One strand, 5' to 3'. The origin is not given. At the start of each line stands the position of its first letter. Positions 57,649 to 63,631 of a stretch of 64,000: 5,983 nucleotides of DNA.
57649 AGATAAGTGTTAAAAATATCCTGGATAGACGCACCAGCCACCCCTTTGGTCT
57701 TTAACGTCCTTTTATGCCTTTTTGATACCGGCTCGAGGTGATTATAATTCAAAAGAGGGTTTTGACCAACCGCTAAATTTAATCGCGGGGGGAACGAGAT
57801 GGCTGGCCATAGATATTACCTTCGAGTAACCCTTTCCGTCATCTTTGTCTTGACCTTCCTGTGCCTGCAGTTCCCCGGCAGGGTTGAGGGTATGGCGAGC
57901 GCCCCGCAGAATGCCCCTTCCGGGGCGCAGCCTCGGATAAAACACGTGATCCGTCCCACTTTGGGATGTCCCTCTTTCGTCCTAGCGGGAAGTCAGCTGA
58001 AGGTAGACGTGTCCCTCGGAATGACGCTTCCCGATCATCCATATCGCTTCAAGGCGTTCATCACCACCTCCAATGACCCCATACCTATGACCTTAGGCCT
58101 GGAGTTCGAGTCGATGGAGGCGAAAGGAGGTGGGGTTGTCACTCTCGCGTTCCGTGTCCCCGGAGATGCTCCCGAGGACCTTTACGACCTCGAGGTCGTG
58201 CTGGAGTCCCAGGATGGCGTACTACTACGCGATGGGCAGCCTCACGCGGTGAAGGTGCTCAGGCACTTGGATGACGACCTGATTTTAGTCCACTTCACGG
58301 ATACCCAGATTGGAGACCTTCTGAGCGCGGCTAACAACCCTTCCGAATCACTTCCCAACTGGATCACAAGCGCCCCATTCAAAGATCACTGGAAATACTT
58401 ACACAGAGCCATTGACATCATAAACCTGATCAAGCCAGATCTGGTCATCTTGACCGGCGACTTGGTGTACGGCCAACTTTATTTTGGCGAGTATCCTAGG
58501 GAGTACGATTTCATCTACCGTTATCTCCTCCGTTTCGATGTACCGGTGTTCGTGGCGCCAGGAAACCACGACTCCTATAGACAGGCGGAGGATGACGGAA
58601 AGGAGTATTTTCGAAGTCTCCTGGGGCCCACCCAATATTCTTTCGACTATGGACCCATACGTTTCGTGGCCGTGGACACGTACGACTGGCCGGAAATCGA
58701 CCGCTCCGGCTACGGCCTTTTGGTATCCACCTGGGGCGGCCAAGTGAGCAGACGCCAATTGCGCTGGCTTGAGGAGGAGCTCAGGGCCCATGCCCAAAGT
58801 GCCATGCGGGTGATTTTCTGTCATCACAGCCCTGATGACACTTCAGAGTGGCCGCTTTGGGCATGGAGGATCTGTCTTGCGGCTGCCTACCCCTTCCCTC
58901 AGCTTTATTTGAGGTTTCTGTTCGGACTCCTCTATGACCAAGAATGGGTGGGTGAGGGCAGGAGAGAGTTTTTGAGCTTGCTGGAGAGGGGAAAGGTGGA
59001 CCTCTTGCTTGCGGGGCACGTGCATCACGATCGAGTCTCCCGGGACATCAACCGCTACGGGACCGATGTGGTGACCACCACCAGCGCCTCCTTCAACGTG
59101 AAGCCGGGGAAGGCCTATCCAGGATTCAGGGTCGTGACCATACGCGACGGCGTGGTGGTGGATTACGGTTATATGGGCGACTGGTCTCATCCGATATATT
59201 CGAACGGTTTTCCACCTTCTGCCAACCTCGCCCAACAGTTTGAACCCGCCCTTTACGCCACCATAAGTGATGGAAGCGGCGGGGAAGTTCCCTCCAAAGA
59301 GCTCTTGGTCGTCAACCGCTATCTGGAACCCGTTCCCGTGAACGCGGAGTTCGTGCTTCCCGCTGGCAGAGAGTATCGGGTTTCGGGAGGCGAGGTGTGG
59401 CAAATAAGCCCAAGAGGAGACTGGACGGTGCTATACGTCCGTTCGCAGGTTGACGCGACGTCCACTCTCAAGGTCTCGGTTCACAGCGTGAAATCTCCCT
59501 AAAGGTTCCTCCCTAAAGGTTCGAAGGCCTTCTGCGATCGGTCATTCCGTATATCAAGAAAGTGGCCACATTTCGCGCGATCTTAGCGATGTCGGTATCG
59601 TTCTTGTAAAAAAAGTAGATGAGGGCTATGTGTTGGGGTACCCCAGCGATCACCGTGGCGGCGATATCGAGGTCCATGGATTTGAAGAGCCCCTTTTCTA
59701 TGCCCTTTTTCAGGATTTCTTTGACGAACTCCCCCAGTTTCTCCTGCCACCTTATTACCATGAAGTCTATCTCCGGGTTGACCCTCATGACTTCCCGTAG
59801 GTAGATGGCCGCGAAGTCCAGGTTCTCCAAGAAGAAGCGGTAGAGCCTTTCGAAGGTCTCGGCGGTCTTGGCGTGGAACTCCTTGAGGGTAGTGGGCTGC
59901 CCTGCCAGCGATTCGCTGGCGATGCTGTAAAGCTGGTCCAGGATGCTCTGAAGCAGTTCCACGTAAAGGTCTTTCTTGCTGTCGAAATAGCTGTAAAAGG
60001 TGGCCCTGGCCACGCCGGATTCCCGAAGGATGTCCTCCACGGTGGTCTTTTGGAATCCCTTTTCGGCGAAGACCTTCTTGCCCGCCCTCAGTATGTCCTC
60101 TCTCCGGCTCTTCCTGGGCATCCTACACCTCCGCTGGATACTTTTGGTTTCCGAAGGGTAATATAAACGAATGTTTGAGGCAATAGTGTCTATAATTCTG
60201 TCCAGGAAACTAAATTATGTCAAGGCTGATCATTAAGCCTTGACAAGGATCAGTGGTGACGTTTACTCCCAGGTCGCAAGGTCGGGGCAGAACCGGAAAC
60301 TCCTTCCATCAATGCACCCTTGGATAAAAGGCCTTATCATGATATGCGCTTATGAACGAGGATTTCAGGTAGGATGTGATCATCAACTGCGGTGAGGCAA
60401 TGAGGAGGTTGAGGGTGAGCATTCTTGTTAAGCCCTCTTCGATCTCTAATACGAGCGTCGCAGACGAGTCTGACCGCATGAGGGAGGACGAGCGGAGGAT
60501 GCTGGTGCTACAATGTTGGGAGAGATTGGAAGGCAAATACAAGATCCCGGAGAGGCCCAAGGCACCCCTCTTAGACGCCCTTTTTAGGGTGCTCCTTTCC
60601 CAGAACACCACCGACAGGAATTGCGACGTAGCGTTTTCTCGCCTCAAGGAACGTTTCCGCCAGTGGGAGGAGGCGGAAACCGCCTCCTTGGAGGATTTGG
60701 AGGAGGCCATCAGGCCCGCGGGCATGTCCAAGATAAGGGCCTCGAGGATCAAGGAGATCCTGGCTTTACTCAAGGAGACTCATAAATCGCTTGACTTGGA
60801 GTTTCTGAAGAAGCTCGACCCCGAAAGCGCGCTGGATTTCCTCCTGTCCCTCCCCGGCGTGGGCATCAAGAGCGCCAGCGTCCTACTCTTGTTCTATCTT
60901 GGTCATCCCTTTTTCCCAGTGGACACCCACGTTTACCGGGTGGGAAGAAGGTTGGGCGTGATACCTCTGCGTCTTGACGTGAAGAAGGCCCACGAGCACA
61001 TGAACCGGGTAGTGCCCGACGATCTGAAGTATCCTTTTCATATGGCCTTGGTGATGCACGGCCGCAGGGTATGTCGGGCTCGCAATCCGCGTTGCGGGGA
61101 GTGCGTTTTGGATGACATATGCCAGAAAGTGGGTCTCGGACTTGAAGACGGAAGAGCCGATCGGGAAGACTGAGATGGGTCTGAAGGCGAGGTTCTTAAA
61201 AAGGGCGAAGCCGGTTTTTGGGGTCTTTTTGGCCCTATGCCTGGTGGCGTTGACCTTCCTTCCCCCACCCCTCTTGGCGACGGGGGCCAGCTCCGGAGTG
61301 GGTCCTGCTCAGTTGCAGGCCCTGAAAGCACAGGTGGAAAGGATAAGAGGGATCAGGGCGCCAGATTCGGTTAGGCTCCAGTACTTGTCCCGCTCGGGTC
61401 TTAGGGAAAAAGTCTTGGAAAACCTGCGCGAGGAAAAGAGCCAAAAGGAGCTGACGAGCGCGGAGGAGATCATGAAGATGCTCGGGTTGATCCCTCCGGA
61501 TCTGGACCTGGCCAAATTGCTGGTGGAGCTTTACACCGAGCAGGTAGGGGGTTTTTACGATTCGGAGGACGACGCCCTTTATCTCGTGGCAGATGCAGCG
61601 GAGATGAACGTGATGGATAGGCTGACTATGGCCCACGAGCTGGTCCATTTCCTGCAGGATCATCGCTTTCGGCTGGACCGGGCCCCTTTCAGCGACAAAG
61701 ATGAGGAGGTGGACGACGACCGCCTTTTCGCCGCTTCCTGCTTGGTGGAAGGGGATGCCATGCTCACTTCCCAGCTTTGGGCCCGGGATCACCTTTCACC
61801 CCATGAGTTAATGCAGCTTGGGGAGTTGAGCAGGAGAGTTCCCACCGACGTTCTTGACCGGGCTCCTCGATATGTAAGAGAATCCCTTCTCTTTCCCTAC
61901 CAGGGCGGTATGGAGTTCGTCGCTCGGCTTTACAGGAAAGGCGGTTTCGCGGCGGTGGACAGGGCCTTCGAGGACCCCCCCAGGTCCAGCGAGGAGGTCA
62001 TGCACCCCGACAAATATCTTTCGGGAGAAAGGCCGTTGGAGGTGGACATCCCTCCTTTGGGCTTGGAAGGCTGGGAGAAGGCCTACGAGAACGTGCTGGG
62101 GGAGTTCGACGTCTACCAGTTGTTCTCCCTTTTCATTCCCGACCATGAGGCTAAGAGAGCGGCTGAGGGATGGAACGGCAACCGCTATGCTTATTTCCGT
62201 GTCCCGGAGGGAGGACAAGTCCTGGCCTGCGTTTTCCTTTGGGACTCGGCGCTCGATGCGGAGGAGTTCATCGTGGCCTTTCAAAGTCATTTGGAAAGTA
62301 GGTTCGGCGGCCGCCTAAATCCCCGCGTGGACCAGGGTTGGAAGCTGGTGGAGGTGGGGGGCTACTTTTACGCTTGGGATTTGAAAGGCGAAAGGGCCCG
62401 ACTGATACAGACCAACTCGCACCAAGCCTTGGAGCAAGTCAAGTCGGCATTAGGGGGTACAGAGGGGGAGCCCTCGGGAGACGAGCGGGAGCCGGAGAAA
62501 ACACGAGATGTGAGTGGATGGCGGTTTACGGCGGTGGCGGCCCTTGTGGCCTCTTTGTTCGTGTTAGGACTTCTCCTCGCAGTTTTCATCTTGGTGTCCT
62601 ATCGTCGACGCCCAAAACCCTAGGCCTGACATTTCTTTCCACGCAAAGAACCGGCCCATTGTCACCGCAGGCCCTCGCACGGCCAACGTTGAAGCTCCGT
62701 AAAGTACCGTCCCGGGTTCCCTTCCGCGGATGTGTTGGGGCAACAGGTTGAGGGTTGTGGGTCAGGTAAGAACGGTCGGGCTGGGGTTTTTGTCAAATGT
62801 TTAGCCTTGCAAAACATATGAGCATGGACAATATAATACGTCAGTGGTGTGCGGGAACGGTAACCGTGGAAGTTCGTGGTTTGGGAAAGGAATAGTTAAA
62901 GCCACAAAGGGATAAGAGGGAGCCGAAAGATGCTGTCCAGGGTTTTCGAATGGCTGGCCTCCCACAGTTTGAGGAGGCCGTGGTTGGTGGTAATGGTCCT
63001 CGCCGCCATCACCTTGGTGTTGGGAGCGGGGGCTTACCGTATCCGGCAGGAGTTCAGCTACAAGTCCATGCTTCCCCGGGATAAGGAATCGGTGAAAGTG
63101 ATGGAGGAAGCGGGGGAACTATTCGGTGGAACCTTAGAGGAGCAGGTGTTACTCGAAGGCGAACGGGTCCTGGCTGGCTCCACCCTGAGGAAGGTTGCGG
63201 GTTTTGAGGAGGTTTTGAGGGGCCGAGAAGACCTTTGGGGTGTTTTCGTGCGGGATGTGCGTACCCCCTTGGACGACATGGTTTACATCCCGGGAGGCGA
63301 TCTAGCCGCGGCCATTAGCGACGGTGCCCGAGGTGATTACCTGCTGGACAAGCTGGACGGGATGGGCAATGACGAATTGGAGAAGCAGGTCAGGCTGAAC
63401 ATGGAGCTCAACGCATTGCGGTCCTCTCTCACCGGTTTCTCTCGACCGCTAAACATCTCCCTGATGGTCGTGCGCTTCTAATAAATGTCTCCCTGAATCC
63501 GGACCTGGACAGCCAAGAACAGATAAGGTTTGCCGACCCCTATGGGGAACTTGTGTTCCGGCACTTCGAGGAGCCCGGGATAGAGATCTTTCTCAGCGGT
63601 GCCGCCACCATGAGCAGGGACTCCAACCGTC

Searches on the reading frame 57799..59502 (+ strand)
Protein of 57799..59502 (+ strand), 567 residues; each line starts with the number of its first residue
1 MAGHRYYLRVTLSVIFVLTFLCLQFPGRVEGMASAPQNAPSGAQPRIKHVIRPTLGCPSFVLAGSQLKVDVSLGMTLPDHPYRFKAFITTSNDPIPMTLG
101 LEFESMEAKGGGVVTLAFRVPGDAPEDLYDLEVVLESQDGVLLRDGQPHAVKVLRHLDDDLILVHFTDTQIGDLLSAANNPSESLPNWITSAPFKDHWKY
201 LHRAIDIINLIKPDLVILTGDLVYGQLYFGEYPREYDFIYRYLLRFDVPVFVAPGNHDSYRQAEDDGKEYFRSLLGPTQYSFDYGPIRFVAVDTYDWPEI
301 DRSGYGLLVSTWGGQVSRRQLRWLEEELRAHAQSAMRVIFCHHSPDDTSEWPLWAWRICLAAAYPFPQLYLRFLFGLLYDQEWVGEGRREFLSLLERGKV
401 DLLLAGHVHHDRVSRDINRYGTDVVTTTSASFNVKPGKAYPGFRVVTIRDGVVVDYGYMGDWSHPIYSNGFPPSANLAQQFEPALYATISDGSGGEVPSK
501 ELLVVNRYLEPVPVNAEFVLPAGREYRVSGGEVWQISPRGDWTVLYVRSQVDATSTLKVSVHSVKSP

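Call 22: search_protein_families(library=pfam, proteins=[window:57799-59502:+], max_evalue=0.00001)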
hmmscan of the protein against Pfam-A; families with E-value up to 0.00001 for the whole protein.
window:57799-59502:+ (567 aa): 1 family
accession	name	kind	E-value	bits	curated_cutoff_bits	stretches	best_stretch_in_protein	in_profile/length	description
PF00149.33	Metallophos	-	3.8e-16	60.5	21.5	1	164-410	4-190/191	Calcineurin-like phosphoesterase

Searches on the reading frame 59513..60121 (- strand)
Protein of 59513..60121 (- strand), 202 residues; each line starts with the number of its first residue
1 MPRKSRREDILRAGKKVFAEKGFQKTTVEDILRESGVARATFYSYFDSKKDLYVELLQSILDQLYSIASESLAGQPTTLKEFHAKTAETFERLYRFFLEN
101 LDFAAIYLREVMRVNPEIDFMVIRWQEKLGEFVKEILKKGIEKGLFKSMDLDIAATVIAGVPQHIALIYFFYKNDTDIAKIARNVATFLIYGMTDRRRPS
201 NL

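Call 22: search_protein_families(library=pfam, proteins=[window:59513-60121:-], max_evalue=0.00001)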
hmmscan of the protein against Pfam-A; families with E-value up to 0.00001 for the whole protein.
window:59513-60121:- (202 aa): 2 families
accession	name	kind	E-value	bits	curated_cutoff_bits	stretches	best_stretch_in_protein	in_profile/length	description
PF00440.29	TetR_N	-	2.3e-16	59.7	24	1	10-56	1-47/47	Bacterial regulatory proteins, tetR family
PF17932.6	TetR_C_24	-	2.2e-07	31.6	26.4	1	88-161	10-83/114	Tetracyclin repressor-like, C-terminal domain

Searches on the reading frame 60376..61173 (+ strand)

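Call 25: search_protein_families(library=ncbifam, proteins=[window:60376-61173:+], max_evalue=0.00001)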
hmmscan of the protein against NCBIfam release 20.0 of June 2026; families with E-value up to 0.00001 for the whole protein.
window:60376-61173:+ (265 aa): 5 families
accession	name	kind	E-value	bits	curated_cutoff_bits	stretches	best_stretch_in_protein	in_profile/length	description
NF053634.1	MonDNAglycDR2438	equivalog_domain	1e-45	156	400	1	60-250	15-205/219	monofunctional DNA glycosylase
TIGR01083.1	nth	equivalog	5e-30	104.6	211.7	1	69-240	31-192/192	endonuclease III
NF007978.0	PRK10702.1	equivalog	1.1e-24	87.2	405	1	67-250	31-204/211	endonuclease III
TIGR01084.1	mutY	equivalog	1.7e-07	31.1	286.5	1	154-251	107-208/277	A/G-specific adenine glycosylase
TIGR00588.1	ogg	subfamily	2.4e-06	26.9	397.85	1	106-193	172-260/310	8-oxoguanine DNA-glycosylase (ogg)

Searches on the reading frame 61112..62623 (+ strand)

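Call 25: search_protein_families(library=ncbifam, proteins=[window:61112-62623:+], max_evalue=0.00001)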
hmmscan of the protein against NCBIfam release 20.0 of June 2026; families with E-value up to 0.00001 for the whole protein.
window:61112-62623:+ (503 aa): 1 family
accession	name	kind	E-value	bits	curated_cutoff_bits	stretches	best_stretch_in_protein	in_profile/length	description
NF038145.1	Hvo_1808_fam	equivalog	4.3e-44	151.5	200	1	72-324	36-276/432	Hvo_1808 family surface protein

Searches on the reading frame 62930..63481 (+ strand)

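Call 25: search_protein_families(library=ncbifam, proteins=[window:62930-63481:+], max_evalue=0.00001)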
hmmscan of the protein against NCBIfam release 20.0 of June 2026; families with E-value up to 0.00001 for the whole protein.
window:62930-63481:+ (183 aa): 1 family
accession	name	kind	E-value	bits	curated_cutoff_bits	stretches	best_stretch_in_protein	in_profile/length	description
TIGR00921.1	2A067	subfamily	6.3e-07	27.8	351.9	1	3-95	375-468/733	hydrophobe/amphiphile efflux-3 (HAE3) family transporter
